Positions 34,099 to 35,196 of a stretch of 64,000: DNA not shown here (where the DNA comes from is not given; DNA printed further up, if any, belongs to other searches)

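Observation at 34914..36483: azlCD exporter cassette bracketed by diverged 206-bp direct repeats; the downstream repeat is a relic 3' fragment of an mrp/apbC paralog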

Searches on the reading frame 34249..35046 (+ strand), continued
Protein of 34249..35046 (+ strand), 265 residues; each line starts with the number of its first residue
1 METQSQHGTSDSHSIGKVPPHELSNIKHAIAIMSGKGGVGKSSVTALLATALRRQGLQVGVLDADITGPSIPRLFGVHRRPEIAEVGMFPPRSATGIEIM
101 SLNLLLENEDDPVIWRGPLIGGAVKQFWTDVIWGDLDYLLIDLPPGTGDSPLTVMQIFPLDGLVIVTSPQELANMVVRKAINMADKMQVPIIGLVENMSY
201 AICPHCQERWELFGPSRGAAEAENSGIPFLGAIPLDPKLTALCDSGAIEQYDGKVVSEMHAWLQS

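Call 16: find_encoding_contigs(protein=P0002, flank=6000, max_places=4)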
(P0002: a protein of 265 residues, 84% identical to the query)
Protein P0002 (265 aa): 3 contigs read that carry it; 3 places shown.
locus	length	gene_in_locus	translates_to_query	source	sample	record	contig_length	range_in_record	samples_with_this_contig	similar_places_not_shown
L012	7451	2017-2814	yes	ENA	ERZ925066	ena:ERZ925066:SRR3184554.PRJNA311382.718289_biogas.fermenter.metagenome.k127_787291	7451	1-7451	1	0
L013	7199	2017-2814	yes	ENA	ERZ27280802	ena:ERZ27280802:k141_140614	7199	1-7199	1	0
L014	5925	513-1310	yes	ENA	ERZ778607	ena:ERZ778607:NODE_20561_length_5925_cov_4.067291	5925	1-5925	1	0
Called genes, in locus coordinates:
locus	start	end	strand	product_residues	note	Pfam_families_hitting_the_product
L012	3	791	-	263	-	?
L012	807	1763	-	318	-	PF19300:BPD_transp_1_N, PF00528:BPD_transp_1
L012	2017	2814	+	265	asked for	PF10609:ParA, PF01656:CbiA, PF09140:MipZ (weak), PF13614:AAA_31 (faint)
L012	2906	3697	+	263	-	PF03591:AzlC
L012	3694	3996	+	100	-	PF05437:AzlD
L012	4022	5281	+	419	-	PF04055:Radical_SAM, PF13186:SPASM, PF02810:SEC-C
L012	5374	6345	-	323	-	PF13407:Peripla_BP_4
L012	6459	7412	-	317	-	PF02653:BPD_transp_2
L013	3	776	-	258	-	?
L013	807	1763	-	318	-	PF19300:BPD_transp_1_N, PF00528:BPD_transp_1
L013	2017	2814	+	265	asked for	PF10609:ParA, PF01656:CbiA, PF09140:MipZ (weak), PF13614:AAA_31 (faint)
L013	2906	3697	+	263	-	PF03591:AzlC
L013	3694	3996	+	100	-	PF05437:AzlD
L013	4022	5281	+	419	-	PF04055:Radical_SAM, PF13186:SPASM, PF02810:SEC-C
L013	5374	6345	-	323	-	PF13407:Peripla_BP_4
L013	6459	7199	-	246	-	?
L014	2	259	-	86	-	?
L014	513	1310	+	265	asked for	PF10609:ParA, PF01656:CbiA, PF09140:MipZ (weak), PF13614:AAA_31 (faint)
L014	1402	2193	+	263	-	PF03591:AzlC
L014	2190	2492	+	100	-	PF05437:AzlD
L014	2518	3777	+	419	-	PF04055:Radical_SAM, PF13186:SPASM, PF02810:SEC-C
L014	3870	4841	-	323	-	PF13407:Peripla_BP_4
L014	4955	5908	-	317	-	PF02653:BPD_transp_2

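Call 21: find_related_loci(query=window:34249-35046:+, collection=genome_contigs, flank=5000)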
Query window:34249-35046:+ (265 aa) in genome_contigs; peptide patterns used: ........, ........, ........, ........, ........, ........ (x = any residue, [..] = any of these).
331 stretches matched a pattern; 258 encode a relative of the query (tblastn E <= 1e-3); the best 80 are kept; 80 distinct loci.
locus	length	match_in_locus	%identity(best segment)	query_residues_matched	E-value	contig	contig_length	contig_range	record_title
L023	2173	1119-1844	65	23-264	7e-121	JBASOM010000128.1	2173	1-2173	MAG: Tepidanaerobacteraceae bacterium isolate MFD13476_ilm_asm_bin3 k127_77630, whole genome shotgun sequence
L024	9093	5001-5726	65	23-264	4e-114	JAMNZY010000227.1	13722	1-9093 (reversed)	MAG: Bacillota bacterium isolate Bin_60 Bin_60_scaffold_14729, whole genome shotgun sequence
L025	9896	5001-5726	65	23-264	1e-113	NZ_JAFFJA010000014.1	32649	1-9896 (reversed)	Tepidanaerobacter sp. GT38 sequence014, whole genome shotgun sequence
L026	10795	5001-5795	63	3-264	9e-113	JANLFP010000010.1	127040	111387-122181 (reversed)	MAG: Tepidanaerobacteraceae bacterium isolate A05DMB13 NODE_10_length_127040_cov_6.649100, whole genome shotgun sequence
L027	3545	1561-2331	66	9-265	8e-115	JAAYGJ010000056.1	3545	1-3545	MAG: Clostridia bacterium isolate AS09scLD_21 86277_AS09, whole genome shotgun sequence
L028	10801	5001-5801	63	2-264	3e-112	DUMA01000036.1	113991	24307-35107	MAG TPA_asm: Thermoanaerobacterales bacterium isolate AS04akNAM_31 57278_AS04, whole genome shotgun sequence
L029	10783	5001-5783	61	4-264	3e-112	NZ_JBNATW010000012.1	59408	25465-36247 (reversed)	MAG: Thermovenabulum sp. isolate Kamch4342-3A-MB-03 bin7.fa-12, whole genome shotgun sequence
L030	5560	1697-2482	63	4-264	2e-112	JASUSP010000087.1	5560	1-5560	MAG: Tepidanaerobacteraceae bacterium isolate DJKA97_NP-J24_bin.14 scaffold_4319, whole genome shotgun sequence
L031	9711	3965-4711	66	5-252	2e-111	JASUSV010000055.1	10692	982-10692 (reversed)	MAG: Clostridia bacterium isolate DJKA97_NP-J24_bin.48 scaffold_1890, whole genome shotgun sequence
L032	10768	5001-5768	63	9-264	2e-110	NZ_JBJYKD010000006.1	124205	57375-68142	Thermoanaerobacterium sp. DL9XJH110 NODE_6_length_124205_cov_215.341897, whole genome shotgun sequence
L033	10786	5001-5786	61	4-264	5e-110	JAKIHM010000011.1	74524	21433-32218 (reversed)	Thermovorax subterraneus strain DSM 21563 Scaffold11_1, whole genome shotgun sequence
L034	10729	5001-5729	62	22-264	5e-109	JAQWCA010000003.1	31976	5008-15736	MAG: Tepidanaerobacteraceae bacterium isolate STF2_232 NODE_3017_length_31976_cov_3.245565_Sandtown_F2, whole genome sho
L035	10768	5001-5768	60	4-264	1e-108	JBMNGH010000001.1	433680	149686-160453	MAG: Tepidanaerobacteraceae bacterium isolate SBF912LR0HQ0018 contig_11573, whole genome shotgun sequence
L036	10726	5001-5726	63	23-264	6e-109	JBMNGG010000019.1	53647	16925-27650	MAG: Tepidanaerobacteraceae bacterium isolate SBF912LR0HQ0147 contig_60839, whole genome shotgun sequence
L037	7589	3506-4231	63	23-264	2e-108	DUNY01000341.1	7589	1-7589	MAG TPA_asm: Thermoanaerobacterales bacterium isolate AS08sgBPME_119 195597_AS08, whole genome shotgun sequence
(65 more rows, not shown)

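Call 28: find_encoding_contigs(protein=P0004, flank=5000, max_places=3)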
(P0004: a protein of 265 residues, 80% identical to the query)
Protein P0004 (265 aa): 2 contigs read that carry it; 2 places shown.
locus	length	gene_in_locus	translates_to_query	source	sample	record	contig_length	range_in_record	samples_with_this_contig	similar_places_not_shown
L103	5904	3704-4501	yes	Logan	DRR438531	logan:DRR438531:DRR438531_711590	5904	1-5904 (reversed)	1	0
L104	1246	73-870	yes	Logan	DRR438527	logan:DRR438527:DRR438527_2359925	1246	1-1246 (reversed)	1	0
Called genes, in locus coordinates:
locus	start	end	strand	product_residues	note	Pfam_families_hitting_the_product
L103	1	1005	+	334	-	?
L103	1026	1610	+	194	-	PF00924:MS_channel_2nd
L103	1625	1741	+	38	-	-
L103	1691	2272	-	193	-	-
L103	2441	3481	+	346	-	PF01208:URO-D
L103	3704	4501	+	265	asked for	PF10609:ParA, PF01656:CbiA, PF09140:MipZ (weak), PF13614:AAA_31 (weak)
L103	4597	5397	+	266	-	PF03591:AzlC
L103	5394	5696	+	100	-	PF05437:AzlD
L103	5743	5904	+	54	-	?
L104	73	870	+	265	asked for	PF10609:ParA, PF01656:CbiA, PF09140:MipZ (weak), PF13614:AAA_31 (weak)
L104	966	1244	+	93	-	?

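Call 29: find_encoding_contigs(protein=P0006, flank=5000, max_places=3)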
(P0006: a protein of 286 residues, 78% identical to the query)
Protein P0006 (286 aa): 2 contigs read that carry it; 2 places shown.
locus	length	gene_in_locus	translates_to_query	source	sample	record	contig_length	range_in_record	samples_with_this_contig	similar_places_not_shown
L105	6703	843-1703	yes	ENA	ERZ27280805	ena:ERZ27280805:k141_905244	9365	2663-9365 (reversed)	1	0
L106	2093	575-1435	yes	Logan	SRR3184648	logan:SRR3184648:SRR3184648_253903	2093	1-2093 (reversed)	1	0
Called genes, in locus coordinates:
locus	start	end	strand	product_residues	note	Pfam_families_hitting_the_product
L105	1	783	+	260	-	?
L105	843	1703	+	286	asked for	PF01656:CbiA, PF10609:ParA, PF13614:AAA_31 (faint)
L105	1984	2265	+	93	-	PF08765:Mor (weak)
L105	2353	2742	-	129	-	PF01408:GFO_IDH_MocA, PF03447:NAD_binding_3 (weak)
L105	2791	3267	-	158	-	-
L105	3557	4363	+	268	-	PF06182:ABC2_membrane_6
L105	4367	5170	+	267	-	PF06182:ABC2_membrane_6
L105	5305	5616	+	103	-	PF20114:DUF6504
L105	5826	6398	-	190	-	PF11553:DUF3231 (faint), PF05974:DUF892 (faint), PF07875:Coat_F (weak), PF09537:DUF2383 (faint), PF07875:Coat_F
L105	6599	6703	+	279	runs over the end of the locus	-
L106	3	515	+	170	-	?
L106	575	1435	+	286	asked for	PF01656:CbiA, PF10609:ParA, PF13614:AAA_31 (faint)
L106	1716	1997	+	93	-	PF08765:Mor (weak)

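Call 35: find_encoding_contigs(protein=P0009, flank=5000, max_places=2)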
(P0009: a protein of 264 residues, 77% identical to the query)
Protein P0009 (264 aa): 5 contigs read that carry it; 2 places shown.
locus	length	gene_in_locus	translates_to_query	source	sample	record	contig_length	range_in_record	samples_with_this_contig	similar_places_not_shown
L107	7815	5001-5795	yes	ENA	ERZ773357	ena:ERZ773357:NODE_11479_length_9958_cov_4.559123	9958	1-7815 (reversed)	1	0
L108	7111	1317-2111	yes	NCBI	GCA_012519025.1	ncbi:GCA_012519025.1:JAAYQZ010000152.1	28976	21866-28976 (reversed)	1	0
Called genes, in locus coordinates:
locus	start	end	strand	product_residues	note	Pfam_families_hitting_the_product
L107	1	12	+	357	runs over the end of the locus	PF01208:URO-D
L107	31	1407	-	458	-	PF03023:MurJ, PF01554:MatE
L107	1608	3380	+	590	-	PF02837:Glyco_hydro_2_N, PF22666:Glyco_hydro_2_N2, PF00703:Glyco_hydro_2, PF02836:Glyco_hydro_2_C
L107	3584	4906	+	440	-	PF02492:cobW (weak)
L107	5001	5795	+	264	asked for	PF10609:ParA, PF01656:CbiA, PF09140:MipZ (weak), PF13614:AAA_31 (faint)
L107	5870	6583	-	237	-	PF06283:ThuA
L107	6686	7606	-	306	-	PF04055:Radical_SAM (weak)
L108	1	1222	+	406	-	PF02492:cobW (weak)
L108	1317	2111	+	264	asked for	PF10609:ParA, PF01656:CbiA, PF09140:MipZ (weak), PF13614:AAA_31 (faint)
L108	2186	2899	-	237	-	PF06283:ThuA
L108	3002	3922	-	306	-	PF04055:Radical_SAM (weak)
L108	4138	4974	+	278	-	PF01116:F_bP_aldolase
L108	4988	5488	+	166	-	PF00293:NUDIX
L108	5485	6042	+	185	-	PF14512:TM1586_NiRdase (faint), PF00881:Nitroreductase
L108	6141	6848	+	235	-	PF00005:ABC_tran, PF02463:SMC_N (faint), PF13304:AAA_21 (weak)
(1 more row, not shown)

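Call 36: find_encoding_contigs(protein=P0008, flank=5000, max_places=2)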
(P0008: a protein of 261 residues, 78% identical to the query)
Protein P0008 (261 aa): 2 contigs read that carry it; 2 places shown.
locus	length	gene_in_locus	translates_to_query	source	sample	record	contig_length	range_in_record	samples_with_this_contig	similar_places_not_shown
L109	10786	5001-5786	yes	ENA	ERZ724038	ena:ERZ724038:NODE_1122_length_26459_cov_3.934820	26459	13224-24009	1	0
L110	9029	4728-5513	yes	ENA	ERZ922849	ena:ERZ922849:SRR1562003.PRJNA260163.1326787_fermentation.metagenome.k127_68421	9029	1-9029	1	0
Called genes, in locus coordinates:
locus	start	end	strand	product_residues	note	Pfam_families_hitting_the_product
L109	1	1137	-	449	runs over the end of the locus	PF00246:Peptidase_M14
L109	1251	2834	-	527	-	PF00496:SBP_bac_5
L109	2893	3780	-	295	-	PF12911:OppC_N, PF00528:BPD_transp_1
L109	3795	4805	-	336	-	PF19300:BPD_transp_1_N, PF00528:BPD_transp_1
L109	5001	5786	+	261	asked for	PF09140:MipZ (faint), PF10609:ParA, PF13614:AAA_31 (faint), PF01656:CbiA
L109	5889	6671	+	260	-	PF03591:AzlC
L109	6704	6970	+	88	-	PF05437:AzlD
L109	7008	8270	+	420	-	PF04055:Radical_SAM, PF13186:SPASM, PF02810:SEC-C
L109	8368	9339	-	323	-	PF13407:Peripla_BP_4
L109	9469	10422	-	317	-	PF02653:BPD_transp_2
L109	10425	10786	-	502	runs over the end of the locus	PF00005:ABC_tran, PF13304:AAA_21 (faint), PF00005:ABC_tran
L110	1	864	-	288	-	?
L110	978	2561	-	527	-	PF00496:SBP_bac_5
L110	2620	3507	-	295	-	PF12911:OppC_N, PF00528:BPD_transp_1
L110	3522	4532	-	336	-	PF19300:BPD_transp_1_N, PF00528:BPD_transp_1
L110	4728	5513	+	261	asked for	PF09140:MipZ (faint), PF10609:ParA, PF13614:AAA_31 (faint), PF01656:CbiA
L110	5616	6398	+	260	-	PF03591:AzlC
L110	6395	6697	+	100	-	PF05437:AzlD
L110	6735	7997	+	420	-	PF04055:Radical_SAM, PF13186:SPASM, PF02810:SEC-C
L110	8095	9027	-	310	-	?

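Call 38: search_protein_families(library=ncbifam, proteins=[window:34249-35046:+], max_evalue=0.00001)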
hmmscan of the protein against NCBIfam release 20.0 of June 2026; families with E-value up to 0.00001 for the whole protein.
window:34249-35046:+ (265 aa): 8 families
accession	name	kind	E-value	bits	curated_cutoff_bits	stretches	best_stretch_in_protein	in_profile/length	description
NF041136.1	MrpORP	equivalog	2e-100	336.7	450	1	23-255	1-234/365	iron-sulfur cluster carrier protein MrpORP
NF008669.0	PRK11670.1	equivalog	3.7e-61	207.1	348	1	24-246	104-326/369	iron-sulfur cluster carrier protein ApbC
TIGR01969.1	minD_arch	subfamily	2.5e-15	56.3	201.75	1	29-76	2-49/251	cell division ATPase MinD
TIGR01968.1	minD_bact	equivalog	4.5e-10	39.3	212.9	1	28-79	2-53/261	septum site-determining protein MinD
NF047398.1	AAA_KGGVGR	domain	4.9e-09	36.8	90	1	29-81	4-56/190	KGGVGR-motif variant AAA ATPase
TIGR03371.1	cellulose_yhjQ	equivalog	1.4e-07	31.3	157.85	1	29-67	3-41/246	cellulose biosynthesis protein BcsQ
NF041546.1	ParA_partition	equivalog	2.9e-07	30.2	180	1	30-66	2-38/203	ParA family partition ATPase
TIGR01007.1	eps_fam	subfamily_domain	9.3e-07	28.6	108.05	0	29-78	19-68/204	polysaccharide biosynthesis tyrosine autokinase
